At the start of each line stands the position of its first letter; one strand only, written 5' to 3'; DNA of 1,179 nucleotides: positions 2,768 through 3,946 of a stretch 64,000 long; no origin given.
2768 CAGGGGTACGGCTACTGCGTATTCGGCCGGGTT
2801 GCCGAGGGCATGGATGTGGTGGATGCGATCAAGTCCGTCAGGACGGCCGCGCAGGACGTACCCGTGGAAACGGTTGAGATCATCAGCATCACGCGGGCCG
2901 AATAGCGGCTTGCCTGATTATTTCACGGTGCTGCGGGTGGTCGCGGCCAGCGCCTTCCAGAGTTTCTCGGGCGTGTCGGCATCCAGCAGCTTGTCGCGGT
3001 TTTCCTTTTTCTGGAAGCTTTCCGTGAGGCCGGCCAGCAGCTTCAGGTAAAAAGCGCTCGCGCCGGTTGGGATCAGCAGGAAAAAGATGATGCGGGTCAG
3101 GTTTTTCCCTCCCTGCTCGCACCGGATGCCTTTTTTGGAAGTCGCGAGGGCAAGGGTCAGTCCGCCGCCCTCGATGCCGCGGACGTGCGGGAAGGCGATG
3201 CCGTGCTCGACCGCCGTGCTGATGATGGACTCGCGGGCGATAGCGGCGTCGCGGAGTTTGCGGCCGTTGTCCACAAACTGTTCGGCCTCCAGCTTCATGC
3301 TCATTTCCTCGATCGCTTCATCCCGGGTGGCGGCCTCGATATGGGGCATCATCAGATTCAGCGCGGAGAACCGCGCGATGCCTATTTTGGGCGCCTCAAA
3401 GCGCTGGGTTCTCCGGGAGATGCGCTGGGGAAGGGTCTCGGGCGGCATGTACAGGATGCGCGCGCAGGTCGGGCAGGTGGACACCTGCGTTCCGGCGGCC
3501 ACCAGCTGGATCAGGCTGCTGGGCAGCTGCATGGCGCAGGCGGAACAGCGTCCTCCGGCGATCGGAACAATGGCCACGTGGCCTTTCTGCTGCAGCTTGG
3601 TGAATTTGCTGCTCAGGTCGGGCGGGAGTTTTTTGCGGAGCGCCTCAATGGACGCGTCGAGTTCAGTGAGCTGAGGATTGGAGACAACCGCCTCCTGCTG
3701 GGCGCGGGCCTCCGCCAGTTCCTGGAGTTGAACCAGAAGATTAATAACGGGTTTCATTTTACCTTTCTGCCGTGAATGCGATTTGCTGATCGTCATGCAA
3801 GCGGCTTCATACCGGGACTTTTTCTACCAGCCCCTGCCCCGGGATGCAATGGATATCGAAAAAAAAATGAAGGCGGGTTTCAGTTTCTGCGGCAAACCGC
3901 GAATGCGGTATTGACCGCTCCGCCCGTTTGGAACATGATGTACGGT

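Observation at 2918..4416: Divergent pair: zinc-ribbon coiled-coil protein fused to an EIIA-Ntr domain, opposite a canonical PtsN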

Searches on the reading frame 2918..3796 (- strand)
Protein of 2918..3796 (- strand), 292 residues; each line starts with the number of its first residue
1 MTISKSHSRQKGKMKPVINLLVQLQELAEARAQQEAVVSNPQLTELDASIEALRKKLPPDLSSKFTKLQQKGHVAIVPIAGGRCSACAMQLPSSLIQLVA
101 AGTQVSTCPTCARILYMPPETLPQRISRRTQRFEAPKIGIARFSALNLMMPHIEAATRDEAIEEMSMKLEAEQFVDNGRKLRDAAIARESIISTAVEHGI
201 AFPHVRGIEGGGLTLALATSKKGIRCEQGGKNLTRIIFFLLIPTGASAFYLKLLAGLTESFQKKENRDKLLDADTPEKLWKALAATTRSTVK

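Call 5: search_protein_families(library=pfam, proteins=[window:2918-3796:-], max_evalue=0.01)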
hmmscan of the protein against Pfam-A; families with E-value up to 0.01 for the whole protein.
window:2918-3796:- (292 aa): 2 families
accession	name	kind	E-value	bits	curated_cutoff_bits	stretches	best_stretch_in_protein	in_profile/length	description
PF00359.27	PTS_EIIA_2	-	5.7e-23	81.9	27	1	152-284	11-142/144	Phosphoenolpyruvate-dependent sugar phosphotransferase system, EIIA 2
PF02591.20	Zn_ribbon_9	-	3.9e-10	40.1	29.1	1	83-115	1-33/33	C4-type zinc ribbon domain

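Call 6: search_protein_families(library=ncbifam, proteins=[window:2918-3796:-], max_evalue=0.01)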
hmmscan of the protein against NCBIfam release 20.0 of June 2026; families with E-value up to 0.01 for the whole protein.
window:2918-3796:- (292 aa): 7 families
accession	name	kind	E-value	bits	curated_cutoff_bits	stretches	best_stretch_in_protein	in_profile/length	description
TIGR00848.1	fruA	subfamily_domain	7e-15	55.1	103.5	1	147-270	5-129/129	fructose PTS transporter subunit IIA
NF007293.0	PRK09765.1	equivalog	1.5e-13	50.2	763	1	147-287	11-153/639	PTS 2-O-a-mannosyl-D-glycerate transporter subunit IIABC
TIGR01419.1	nitro_reg_IIA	equivalog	5.9e-10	39.2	138.7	1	150-282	12-142/145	PTS IIA-like nitrogen regulatory protein PtsN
NF047363.1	Zn_ribbon_CdsZ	equivalog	0.00017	21.1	275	1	47-118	161-233/251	zinc ribbon domain regulatory protein CdsZ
NF007389.0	PRK09913.1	equivalog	0.00038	20.4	151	1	144-277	5-137/148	PTS fructose transporter subunit IIA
NF008145.0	PRK10896.1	equivalog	0.00084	19.1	221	1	158-286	28-156/161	PTS IIA-like nitrogen regulatory protein PtsN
NF008319.0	PRK11109.1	equivalog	0.0036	16.7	302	1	151-284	11-140/376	fused PTS fructose transporter subunit IIA/HPr protein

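Call 7: find_homologous_proteins(query=window:2918-3796:-)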
Query window:2918-3796:- (292 aa): 1825 proteins with E <= 0.001 among 5776 candidates; the best 120 are listed.
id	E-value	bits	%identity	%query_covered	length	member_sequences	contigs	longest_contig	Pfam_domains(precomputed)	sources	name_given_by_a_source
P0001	3.4e-158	543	90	96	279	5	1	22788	PF02591.21,PF00359.28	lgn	-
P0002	3.9e-150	517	85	96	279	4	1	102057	PF02591.21,PF00359.28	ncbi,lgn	ncbi:MAG: PTS sugar transporter subunit IIA [Kiritimatiellia bacterium]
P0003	1.1e-102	361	59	96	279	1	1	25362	PF02591.21,PF00359.28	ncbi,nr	ncbi:MAG: PTS sugar transporter subunit IIA [Kiritimatiellae bacterium]|nr:PTS sugar transporter sub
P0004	7.7e-100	352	56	98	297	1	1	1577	PF02591.21,PF00359.28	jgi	jgi:mannitol/fructose-specific phosphotransferase system IIA component (Ntr-type)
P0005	9.5e-100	352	57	99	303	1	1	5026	PF02591.21,PF00359.28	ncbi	-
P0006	1.1e-99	351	58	97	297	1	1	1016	PF02591.21,PF00359.28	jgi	jgi:mannitol/fructose-specific phosphotransferase system IIA component (Ntr-type)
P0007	1.6e-99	351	56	99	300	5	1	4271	PF02591.21,PF00359.28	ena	-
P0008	1.8e-99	351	55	100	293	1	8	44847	PF02591.21,PF00359.28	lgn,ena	-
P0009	2.0e-99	351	58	97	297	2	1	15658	PF02591.21,PF00359.28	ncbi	-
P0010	2.6e-99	350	59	95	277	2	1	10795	PF02591.21,PF00359.28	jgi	-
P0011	5.5e-99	349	57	97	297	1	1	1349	PF02591.21,PF00359.28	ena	-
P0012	9.5e-99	348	58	95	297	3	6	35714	PF02591.21,PF00359.28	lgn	-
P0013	2.5e-98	347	57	96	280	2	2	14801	PF02591.21,PF00359.28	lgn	-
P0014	2.6e-98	347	57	97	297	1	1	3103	PF02591.21,PF00359.28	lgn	-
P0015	6.8e-98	346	57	97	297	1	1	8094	PF02591.21,PF00359.28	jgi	jgi:mannitol/fructose-specific phosphotransferase system IIA component (Ntr-type)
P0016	1.1e-97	345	57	97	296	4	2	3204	PF02591.21,PF00359.28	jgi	jgi:mannitol/fructose-specific phosphotransferase system IIA component (Ntr-type)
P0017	1.3e-97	345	57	96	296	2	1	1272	PF02591.21,PF00359.28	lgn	-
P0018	1.6e-97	344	55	100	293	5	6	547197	PF02591.21,PF00359.28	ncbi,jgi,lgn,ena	-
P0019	3.9e-97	343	55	97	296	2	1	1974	PF02591.21,PF00359.28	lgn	-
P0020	7.6e-97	342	57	99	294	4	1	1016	PF02591.21,PF00359.28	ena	-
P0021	9.8e-97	342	54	100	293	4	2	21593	PF02591.21,PF00359.28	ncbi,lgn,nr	ncbi:MAG: PTS sugar transporter subunit IIA [Kiritimatiellae bacterium]|nr:PTS sugar transporter sub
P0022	1.0e-96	342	57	96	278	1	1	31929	PF02591.21,PF00359.28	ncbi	ncbi:MAG: PTS sugar transporter subunit IIA [Verrucomicrobiota bacterium]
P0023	1.3e-96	341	56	97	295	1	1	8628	PF02591.21,PF00359.28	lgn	-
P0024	2.8e-96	340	56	97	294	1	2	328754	PF02591.21,PF00359.28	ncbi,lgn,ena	-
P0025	9.5e-96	338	56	99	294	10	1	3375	PF02591.21,PF00359.28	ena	-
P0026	2.4e-95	337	55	97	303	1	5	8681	PF02591.21,PF00359.28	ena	-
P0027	7.4e-95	336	55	97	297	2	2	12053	PF02591.21,PF00359.28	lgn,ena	-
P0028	2.3e-94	334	55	97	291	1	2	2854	PF02591.21,PF00359.28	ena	-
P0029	2.6e-94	334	54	96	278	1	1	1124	PF02591.21,PF00359.28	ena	-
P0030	5.1e-94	333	54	97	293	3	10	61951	PF02591.21,PF00359.28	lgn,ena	-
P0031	1.0e-93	332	55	97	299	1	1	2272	PF02591.21,PF00359.28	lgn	-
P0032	1.1e-93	332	55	97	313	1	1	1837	PF02591.21,PF00359.28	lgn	-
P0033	1.5e-93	331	54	97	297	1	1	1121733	PF02591.21,PF00359.28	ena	-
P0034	2.1e-93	331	53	95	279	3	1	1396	PF02591.21,PF00359.28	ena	-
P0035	2.9e-93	330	53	97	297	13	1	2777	PF02591.21,PF00359.28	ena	-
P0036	3.0e-93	330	55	97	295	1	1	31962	PF02591.21,PF00359.28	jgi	-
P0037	3.8e-93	330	53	95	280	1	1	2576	PF02591.21,PF00359.28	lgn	-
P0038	6.1e-93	329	52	97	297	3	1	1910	PF02591.21,PF00359.28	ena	-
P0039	9.8e-93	329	55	99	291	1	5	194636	PF02591.21,PF00359.28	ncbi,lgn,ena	-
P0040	1.0e-92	329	54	98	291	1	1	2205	PF02591.21,PF00359.28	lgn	-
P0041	1.5e-92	328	55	97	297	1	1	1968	PF02591.21,PF00359.28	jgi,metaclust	metaclust:\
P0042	1.7e-92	328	54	99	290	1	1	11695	PF02591.21,PF00359.28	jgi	jgi:PTS system nitrogen regulatory IIA component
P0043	2.2e-92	327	52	98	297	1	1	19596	PF02591.21,PF00359.28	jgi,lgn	jgi:mannitol/fructose-specific phosphotransferase system IIA component (Ntr-type)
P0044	2.4e-92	327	53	98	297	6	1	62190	PF02591.21,PF00359.28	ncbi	ncbi:MAG: PTS sugar transporter subunit IIA [bacterium]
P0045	2.5e-92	327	55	95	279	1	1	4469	PF02591.21,PF00359.28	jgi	-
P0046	2.7e-92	327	54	97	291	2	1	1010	PF02591.21,PF00359.28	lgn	-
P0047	4.2e-92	327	52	99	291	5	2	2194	PF02591.21,PF00359.28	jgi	-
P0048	4.5e-92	326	52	99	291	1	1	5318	PF02591.21,PF00359.28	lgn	-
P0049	4.6e-92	326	54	96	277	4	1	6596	PF02591.21,PF00359.28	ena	-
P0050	4.6e-92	326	54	96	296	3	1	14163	PF02591.21,PF00359.28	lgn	-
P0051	6.5e-92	326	57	96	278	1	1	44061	PF02591.21,PF00359.28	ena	-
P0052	6.6e-92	326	53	97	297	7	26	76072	PF02591.21,PF00359.28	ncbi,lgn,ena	-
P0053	9.2e-92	325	53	97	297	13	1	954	PF02591.21,PF00359.28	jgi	jgi:mannitol/fructose-specific phosphotransferase system IIA component (Ntr-type)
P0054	1.1e-91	325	55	97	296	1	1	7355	PF02591.21,PF00359.28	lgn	-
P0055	1.3e-91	325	57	96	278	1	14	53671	PF02591.21,PF00359.28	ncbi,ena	-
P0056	2.3e-91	324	56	96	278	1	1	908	PF02591.21,PF00359.28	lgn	-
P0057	2.3e-91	324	54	95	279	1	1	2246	PF02591.21,PF00359.28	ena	-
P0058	2.7e-91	324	52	99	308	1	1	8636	PF02591.21,PF00359.28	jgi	-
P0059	3.3e-91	324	53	95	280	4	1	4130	PF02591.21,PF00359.28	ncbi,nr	ncbi:MAG: PTS sugar transporter subunit IIA [Kiritimatiellae bacterium]|nr:PTS sugar transporter sub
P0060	4.8e-91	323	53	98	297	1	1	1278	PF02591.21,PF00359.28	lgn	-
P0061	5.4e-91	323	56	96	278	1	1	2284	PF02591.21,PF00359.28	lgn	-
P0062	5.6e-91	323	53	95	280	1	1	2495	PF02591.21,PF00359.28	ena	-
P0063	5.7e-91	323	54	97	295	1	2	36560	PF02591.21,PF00359.28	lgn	-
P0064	5.8e-91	323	54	96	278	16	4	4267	PF02591.21,PF00359.28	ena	-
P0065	6.8e-91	323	56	96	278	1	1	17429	PF02591.21,PF00359.28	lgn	-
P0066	1.4e-90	322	56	96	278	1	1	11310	PF02591.21,PF00359.28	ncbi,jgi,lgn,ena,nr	ncbi:MAG TPA: hypothetical protein DCM68_08035 [Verrucomicrobia bacterium]|nr:hypothetical protein [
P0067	1.4e-90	322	54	97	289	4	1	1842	PF02591.21,PF00359.28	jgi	-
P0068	1.7e-90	321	54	99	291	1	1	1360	PF02591.21,PF00359.28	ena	-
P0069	1.9e-90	321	55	95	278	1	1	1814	PF02591.21,PF00359.28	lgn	-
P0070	2.1e-90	321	55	96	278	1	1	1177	PF02591.21,PF00359.28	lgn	-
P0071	2.5e-90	321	56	96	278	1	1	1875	PF02591.21,PF00359.28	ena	-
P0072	2.6e-90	321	56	96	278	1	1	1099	PF02591.21,PF00359.28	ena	-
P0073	2.7e-90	321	55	96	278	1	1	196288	PF02591.21,PF00359.28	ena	-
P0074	3.3e-90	320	55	96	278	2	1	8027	PF02591.21,PF00359.28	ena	-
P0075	4.2e-90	320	59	86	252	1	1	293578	PF02591.21,PF00359.28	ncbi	-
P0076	4.8e-90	320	52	97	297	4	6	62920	PF02591.21,PF00359.28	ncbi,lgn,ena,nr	ncbi:MAG: PTS system mannose-specific EIIBCA component [Verrucomicrobia bacterium ADurb.Bin345]|nr:M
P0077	8.1e-90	319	55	95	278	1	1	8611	PF02591.21,PF00359.28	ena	-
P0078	8.1e-90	319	55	96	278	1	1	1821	PF02591.21,PF00359.28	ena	-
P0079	8.8e-90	319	56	96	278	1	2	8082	PF02591.21,PF00359.28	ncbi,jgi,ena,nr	ncbi:MAG TPA: PTS sugar transporter subunit IIA [Kiritimatiellia bacterium]|nr:PTS sugar transporter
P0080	9.2e-90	319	53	96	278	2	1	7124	PF02591.21,PF00359.28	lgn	-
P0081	1.2e-89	319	55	96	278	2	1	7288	PF02591.21,PF00359.28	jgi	-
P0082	1.3e-89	318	55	96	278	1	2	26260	PF02591.21,PF00359.28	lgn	-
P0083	1.6e-89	318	52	99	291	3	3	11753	PF02591.21,PF00359.28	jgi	-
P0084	2.0e-89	318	56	96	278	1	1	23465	PF02591.21,PF00359.28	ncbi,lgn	ncbi:MAG: PTS sugar transporter subunit IIA [Kiritimatiellia bacterium]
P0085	2.0e-89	318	54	96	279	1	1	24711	PF02591.21,PF00359.28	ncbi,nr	ncbi:MAG: PTS sugar transporter subunit IIA [Verrucomicrobia bacterium]|nr:PTS sugar transporter sub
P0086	2.0e-89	318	55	96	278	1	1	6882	PF02591.21,PF00359.28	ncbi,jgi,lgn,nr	ncbi:MAG: PTS sugar transporter subunit IIA [Verrucomicrobiota bacterium]|jgi:PTS system nitrogen re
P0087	2.1e-89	318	56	96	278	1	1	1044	PF02591.21,PF00359.28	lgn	-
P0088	2.3e-89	318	56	96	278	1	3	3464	PF02591.21,PF00359.28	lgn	-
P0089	2.4e-89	318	56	96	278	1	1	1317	PF02591.21,PF00359.28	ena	-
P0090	2.5e-89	317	56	96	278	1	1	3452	PF02591.21,PF00359.28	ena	-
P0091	2.5e-89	317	58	86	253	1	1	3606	PF02591.21,PF00359.28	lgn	-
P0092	2.5e-89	317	52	95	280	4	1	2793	PF02591.21,PF00359.28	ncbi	-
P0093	2.7e-89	317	56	96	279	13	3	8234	PF02591.21,PF00359.28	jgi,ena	jgi:mannitol/fructose-specific phosphotransferase system IIA component (Ntr-type)/predicted RNA-bind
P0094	2.8e-89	317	56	96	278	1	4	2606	PF02591.21,PF00359.28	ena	-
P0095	2.9e-89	317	54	96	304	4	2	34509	PF02591.21,PF00359.28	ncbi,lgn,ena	-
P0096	3.3e-89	317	56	96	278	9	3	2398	PF02591.21,PF00359.28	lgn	-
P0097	3.4e-89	317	55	96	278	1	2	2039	PF02591.21,PF00359.28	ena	-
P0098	3.4e-89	317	56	96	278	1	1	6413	PF02591.21,PF00359.28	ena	-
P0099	3.8e-89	317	55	96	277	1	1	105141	PF02591.21,PF00359.28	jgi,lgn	-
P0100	4.0e-89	317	56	96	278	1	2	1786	PF02591.21,PF00359.28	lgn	-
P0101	4.3e-89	317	53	99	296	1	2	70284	PF02591.21,PF00359.28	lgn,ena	-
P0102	4.4e-89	317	54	96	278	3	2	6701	PF02591.21,PF00359.28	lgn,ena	-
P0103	5.1e-89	316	55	96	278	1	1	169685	PF02591.21,PF00359.28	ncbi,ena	-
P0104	5.1e-89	316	53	96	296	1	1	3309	PF02591.21,PF00359.28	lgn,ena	-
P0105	5.2e-89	316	55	96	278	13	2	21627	PF02591.21,PF00359.28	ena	-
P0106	5.3e-89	316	54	96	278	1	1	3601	PF02591.21,PF00359.28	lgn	-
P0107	5.9e-89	316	54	96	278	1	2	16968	PF02591.21,PF00359.28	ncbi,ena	-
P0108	6.2e-89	316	55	96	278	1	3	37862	PF02591.21,PF00359.28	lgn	-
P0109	6.7e-89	316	55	96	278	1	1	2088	PF02591.21,PF00359.28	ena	-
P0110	8.2e-89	316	55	96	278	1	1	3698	PF02591.21,PF00359.28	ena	-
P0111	8.4e-89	316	51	99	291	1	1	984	PF02591.21,PF00359.28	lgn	-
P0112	8.7e-89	316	55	96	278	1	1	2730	PF02591.21,PF00359.28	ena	-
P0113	8.7e-89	316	56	96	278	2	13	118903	PF02591.21,PF00359.28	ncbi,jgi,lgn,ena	-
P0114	8.8e-89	316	56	96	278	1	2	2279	PF02591.21,PF00359.28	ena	-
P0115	9.4e-89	316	55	96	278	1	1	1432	PF02591.21,PF00359.28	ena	-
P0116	1.0e-88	315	55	96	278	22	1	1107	PF02591.21,PF00359.28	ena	-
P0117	1.0e-88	315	55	96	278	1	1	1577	PF02591.21,PF00359.28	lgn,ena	-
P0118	1.1e-88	315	56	96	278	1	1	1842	PF02591.21,PF00359.28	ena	-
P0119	1.2e-88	315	51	97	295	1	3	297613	PF02591.21,PF00359.28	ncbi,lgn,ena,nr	ncbi:MAG: hypothetical protein A2X46_04620 [Lentisphaerae bacterium GWF2_57_35]|nr:MAG: hypothetical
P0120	1.2e-88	315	51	97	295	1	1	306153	PF02591.21,PF00359.28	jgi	-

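Call 8: search_solved_structures(query=window:2918-3796:-, max_evalue=1, show_alignments=3)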
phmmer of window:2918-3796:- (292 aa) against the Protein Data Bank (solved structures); distinct sequences matched with E-value up to 1: 10.
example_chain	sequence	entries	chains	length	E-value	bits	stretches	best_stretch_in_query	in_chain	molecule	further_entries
2a0j_A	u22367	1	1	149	2.1e-08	37.4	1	149-279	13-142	PTS system, nitrogen regulatory IIA protein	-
4gqx_A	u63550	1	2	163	0.00019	24.4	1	155-279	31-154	PTS IIA-like nitrogen-regulatory protein PtsN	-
3urr_A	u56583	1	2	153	0.00019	24.4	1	158-279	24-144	PTS IIA-like nitrogen-regulatory protein PtsN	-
5y05_A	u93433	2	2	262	0.0007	22.5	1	20-116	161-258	msmeg_4306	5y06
3na7_A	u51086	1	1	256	0.0018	21.2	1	17-117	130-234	HP0958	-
3oxp_A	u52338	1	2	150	0.0025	20.7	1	194-284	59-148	Phosphotransferase enzyme II, A component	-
2rop_A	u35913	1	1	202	0.0041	20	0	73-129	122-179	Copper-transporting ATPase 2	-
4ilo_A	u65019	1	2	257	0.0043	20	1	51-130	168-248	CT398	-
1a6j_A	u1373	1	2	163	0.076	15.9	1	156-286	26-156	NITROGEN REGULATORY IIA PROTEIN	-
6a71_A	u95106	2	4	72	0.87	12.4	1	75-129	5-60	ATP7B protein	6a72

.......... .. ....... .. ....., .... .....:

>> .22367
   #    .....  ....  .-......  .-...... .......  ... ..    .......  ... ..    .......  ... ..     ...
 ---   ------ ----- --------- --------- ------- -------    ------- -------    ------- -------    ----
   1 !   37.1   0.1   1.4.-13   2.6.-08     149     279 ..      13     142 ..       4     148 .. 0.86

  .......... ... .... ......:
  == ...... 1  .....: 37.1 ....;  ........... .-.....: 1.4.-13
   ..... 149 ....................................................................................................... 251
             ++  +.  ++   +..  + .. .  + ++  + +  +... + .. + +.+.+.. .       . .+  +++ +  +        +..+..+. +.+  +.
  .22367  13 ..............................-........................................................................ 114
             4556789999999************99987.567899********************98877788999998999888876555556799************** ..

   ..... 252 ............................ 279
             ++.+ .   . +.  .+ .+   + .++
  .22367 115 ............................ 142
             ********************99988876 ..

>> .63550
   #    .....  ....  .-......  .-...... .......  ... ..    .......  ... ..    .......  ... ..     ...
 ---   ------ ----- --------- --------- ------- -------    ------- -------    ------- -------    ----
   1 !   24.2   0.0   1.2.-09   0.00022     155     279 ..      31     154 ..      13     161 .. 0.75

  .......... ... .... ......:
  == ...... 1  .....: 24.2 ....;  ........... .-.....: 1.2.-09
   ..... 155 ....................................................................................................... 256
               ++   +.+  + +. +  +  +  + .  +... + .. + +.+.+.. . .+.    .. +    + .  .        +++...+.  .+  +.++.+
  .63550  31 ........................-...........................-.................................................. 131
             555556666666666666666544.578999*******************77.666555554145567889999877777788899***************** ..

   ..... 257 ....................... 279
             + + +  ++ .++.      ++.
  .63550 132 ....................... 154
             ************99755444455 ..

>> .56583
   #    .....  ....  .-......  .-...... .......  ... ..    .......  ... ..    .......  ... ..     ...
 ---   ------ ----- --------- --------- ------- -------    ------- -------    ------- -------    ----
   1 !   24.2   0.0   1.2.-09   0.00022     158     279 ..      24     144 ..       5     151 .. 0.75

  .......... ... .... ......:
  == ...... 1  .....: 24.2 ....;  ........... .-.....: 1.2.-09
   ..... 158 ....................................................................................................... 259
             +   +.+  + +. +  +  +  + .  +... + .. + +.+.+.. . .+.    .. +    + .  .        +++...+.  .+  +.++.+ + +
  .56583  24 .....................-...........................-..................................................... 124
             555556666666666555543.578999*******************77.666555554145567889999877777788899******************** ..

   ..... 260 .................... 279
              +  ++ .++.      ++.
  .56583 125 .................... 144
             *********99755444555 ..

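Call 10: find_encoding_contigs(protein=window:2918-3757:-, flank=10000, max_places=4)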
Protein window:2918-3757:- (279 aa): 21 contigs read that carry it; 4 places shown.
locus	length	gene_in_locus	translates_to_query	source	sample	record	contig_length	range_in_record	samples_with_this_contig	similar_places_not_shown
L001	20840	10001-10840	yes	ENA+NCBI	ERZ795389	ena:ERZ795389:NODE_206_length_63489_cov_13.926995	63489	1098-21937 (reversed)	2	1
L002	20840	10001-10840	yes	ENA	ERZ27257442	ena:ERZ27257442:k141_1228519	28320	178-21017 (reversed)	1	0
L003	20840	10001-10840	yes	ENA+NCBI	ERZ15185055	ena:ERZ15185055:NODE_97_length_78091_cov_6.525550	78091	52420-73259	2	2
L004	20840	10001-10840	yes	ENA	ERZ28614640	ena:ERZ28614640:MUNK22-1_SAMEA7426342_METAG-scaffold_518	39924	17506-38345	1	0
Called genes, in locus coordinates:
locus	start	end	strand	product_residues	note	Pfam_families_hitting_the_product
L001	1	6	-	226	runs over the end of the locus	PF07963:N_methyl, PF07596:SBP_bac_10 (weak)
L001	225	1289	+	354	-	PF01544:CorA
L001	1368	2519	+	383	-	PF00389:2-Hacid_dh, PF02826:2-Hacid_dh_C, PF11890:DUF3410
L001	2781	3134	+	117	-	PF00072:Response_reg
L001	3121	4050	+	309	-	PF16539:FlgT_M (weak)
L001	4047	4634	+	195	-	PF01330:RuvA_N, PF00633:HHH (faint), PF14520:HHH_5, PF07499:RuvA_C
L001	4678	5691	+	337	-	PF05496:RuvB_N, PF06068:TIP49 (faint), PF01078:Mg_chelatase (faint), PF00004:AAA, PF07728:AAA_5 (faint), PF17864:AAA_lid_4, PF05491:WHD_RuvB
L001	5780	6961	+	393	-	PF07228:SpoIIE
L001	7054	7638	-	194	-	PF01613:Flavin_Reduct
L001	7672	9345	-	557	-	PF00999:Na_H_Exchanger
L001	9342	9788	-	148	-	PF00359:PTS_EIIA_2, PF07565:Band_3_cyto (weak)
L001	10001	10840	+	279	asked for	PF02591:Zn_ribbon_9, PF00359:PTS_EIIA_2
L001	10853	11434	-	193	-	PF00160:Pro_isomerase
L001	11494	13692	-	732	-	PF01734:Patatin, PF07244:POTRA (weak), PF01103:Omp85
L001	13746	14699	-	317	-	PF01464:SLT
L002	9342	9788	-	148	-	PF00359:PTS_EIIA_2, PF07565:Band_3_cyto (weak)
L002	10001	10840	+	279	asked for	PF02591:Zn_ribbon_9, PF00359:PTS_EIIA_2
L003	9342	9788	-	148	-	PF00359:PTS_EIIA_2, PF07565:Band_3_cyto (weak)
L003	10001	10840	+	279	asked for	PF02591:Zn_ribbon_9, PF00359:PTS_EIIA_2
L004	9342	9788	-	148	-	PF00359:PTS_EIIA_2, PF07565:Band_3_cyto (weak)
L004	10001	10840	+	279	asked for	PF02591:Zn_ribbon_9, PF00359:PTS_EIIA_2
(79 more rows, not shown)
